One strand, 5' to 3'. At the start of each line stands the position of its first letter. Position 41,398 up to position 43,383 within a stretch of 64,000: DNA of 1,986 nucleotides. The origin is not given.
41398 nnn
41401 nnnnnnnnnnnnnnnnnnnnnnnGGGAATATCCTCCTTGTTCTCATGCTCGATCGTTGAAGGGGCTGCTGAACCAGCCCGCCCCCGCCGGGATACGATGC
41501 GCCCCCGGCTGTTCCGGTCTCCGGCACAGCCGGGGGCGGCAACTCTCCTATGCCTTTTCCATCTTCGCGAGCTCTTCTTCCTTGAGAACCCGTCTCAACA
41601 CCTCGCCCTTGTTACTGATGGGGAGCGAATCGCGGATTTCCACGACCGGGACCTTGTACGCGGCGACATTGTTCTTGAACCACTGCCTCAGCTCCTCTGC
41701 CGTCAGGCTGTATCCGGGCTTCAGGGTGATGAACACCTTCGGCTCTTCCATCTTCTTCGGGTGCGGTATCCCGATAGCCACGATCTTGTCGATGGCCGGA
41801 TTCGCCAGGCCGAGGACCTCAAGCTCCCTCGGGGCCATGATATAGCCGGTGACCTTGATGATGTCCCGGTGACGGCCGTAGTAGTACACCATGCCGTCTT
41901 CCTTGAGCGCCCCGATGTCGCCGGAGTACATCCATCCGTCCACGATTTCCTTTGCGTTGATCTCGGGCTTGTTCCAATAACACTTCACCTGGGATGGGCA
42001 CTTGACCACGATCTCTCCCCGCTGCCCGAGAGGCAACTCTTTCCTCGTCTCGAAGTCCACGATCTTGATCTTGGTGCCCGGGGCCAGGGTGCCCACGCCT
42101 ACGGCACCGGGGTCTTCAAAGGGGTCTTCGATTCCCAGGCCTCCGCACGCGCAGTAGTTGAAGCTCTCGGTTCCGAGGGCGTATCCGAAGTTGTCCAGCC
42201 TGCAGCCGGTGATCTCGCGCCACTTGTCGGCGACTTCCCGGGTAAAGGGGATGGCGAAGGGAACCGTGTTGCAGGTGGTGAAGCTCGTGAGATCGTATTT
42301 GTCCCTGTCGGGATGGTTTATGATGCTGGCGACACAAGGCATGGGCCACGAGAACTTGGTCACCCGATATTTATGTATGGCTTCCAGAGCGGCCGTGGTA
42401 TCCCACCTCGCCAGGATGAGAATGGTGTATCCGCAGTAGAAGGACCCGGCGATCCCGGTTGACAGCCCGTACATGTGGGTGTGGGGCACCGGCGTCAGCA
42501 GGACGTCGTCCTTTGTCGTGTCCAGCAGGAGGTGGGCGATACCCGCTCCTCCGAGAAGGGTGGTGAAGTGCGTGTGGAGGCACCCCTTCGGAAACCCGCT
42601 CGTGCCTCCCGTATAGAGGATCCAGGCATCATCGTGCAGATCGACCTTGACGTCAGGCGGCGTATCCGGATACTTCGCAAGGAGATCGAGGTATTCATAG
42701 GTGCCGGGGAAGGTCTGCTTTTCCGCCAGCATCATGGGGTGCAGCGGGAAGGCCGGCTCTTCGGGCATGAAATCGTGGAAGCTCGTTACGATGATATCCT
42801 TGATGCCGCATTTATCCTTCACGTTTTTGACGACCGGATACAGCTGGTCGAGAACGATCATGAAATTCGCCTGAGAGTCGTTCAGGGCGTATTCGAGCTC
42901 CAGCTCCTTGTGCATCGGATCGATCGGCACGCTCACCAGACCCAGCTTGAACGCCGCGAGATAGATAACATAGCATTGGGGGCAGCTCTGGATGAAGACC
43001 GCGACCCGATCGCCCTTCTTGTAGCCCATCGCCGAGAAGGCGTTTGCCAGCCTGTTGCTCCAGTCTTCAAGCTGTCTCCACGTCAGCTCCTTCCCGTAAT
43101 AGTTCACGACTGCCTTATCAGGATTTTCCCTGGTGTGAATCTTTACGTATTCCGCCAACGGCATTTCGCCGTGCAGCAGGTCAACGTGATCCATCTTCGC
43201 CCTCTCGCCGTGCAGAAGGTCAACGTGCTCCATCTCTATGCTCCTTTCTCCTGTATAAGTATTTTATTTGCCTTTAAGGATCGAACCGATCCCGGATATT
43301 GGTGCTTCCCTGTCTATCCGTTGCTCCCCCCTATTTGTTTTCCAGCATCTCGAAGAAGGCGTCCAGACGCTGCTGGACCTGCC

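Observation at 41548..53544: Sigma-54-driven operon with two paralogous HAD/BCR-type alpha-beta pairs but only one HgdC-type ATPase, plus CoA ligase, crotonase and TRAP transporter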

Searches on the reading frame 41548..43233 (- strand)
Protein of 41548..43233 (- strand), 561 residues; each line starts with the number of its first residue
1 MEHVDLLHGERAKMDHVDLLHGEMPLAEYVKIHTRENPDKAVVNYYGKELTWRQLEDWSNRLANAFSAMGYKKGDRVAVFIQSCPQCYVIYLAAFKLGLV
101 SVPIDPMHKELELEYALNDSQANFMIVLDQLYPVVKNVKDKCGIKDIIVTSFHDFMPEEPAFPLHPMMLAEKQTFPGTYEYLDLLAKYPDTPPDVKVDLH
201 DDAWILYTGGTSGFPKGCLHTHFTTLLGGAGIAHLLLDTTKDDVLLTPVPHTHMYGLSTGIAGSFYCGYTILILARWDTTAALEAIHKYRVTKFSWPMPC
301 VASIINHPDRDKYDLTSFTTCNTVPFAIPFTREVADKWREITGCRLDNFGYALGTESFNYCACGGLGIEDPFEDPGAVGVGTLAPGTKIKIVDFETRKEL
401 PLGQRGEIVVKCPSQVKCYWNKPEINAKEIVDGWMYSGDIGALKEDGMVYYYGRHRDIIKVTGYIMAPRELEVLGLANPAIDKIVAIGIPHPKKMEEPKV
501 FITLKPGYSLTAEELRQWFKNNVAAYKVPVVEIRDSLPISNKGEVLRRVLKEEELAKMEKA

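Call 4: search_protein_families(library=pfam, proteins=[window:41548-43233:-])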
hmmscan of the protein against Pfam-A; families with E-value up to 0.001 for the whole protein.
window:41548-43233:- (561 aa): 2 families
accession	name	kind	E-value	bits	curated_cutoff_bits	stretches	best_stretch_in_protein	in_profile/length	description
PF00501.34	AMP-binding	-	9e-66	222.7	29.9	1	34-420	5-384/384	AMP-binding enzyme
PF13193.12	AMP-binding_C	-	4.9e-10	40.6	24.5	1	471-542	2-74/76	AMP-binding enzyme C-terminal domain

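Call 5: search_protein_families(library=ncbifam, proteins=[window:41548-43233:-])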
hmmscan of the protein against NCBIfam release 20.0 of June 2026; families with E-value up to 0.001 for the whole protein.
window:41548-43233:- (561 aa): 103 families (the best 25 are shown)
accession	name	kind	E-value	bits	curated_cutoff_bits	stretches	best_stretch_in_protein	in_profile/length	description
NF004822.0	PRK06178.1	equivalog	8.8e-139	463.7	782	1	16-552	29-565/571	acyl-CoA synthetase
NF006181.0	PRK08314.1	subfamily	2.7e-101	339.6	705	1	22-560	22-560/563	long-chain-fatty-acid--CoA ligase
NF005220.0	PRK06710.1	equivalog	1.4e-95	320.5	1116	1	24-559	24-558/563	long-chain-fatty-acid--CoA ligase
NF004837.0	PRK06187.1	subfamily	4.7e-90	302.3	476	1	25-558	9-526/531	long-chain-fatty-acid--CoA ligase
NF004114.0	PRK05605.1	equivalog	2.8e-74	250.4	766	1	18-557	28-572/575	long-chain-fatty-acid--CoA ligase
NF004229.0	PRK05677.1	subfamily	1.3e-73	248.4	879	1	34-559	34-560/563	long-chain-fatty-acid--CoA ligase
NF005463.0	PRK07059.1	subfamily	5.2e-70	236.4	869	1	26-553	25-555/557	long-chain-fatty-acid--CoA ligase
NF006182.0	PRK08316.1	subfamily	1.2e-69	235.2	663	1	28-553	15-516/523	fatty acyl-CoA synthetase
NF006523.0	PRK08974.1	equivalog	1.6e-68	231.2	884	1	35-560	34-559/561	long-chain-fatty-acid--CoA ligase FadD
NF009233.0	PRK12583.1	subfamily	2.3e-68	230.9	832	1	31-559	25-555/558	fatty acid CoA ligase family protein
NF006442.0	PRK08751.1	equivalog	1.1e-60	205.6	1023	1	37-552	38-556/560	long-chain fatty acid--CoA ligase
NF009139.0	PRK12492.1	equivalog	2e-59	201.5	1018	1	35-552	35-560/562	long-chain-fatty-acid--CoA ligase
NF005676.0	PRK07470.1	equivalog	8.3e-59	199.6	774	1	22-555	18-530/544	acyl-CoA synthetase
NF005702.0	PRK07514.1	subfamily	8.9e-59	199.2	558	2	184-553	141-499/506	malonyl-CoA synthase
NF004758.0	PRK06087.1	equivalog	4.1e-57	193.8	736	1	20-559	20-540/548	medium-chain fatty-acid--CoA ligase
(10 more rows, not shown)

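Call 44: search_solved_structures(query=window:41548-43233:-, max_evalue=1e-40)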
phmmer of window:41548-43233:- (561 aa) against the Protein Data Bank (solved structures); distinct sequences matched with E-value up to 1e-40: 12.
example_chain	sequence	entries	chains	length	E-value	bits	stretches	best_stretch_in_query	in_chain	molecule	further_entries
3g7s_A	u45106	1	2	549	3.3e-51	177.8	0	194-555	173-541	Long-chain-fatty-acid--CoA ligase (FadD-1)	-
3a9u_A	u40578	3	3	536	1.1e-50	176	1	23-553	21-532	4-coumarate--CoA ligase | 4-coumarate:CoA ligase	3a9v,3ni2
5bsw_A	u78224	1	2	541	7.3e-49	170.1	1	22-553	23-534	4-coumarate--CoA ligase 2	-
5bsm_A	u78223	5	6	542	1.3e-48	169.2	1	22-553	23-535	4-coumarate--CoA ligase 2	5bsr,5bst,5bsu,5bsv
5u95_A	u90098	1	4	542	2.5e-48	168.3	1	22-553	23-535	4-coumarate--CoA ligase 2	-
6k4c_A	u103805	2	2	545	5.5e-43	150.6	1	49-552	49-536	Ancestral luciferase AncLamp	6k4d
8weu_A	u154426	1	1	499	1e-42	149.7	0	189-549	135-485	Fatty-acyl-CoA synthase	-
8wev_A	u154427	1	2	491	1.1e-42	149.7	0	189-548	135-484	Feruloyl-CoA Synthetase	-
4gxq_A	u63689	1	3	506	2.2e-42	148.7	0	200-552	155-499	Malonyl CoA synthetase, Benzoate-CoA ligase Chimeric protein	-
3tsy_A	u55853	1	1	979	3.8e-42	147.9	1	46-552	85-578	Fusion Protein 4-coumarate--CoA ligase 1, Resveratrol synthase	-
3r44_A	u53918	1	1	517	6.7e-42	147.1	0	192-557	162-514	fatty acyl CoA synthetase FADD13 (FATTY-ACYL-CoA SYNTHETASE)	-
7kyd_A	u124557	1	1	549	1.5e-41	145.9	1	60-553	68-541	Long-chain fatty-acyl-CoA synthetase CG6178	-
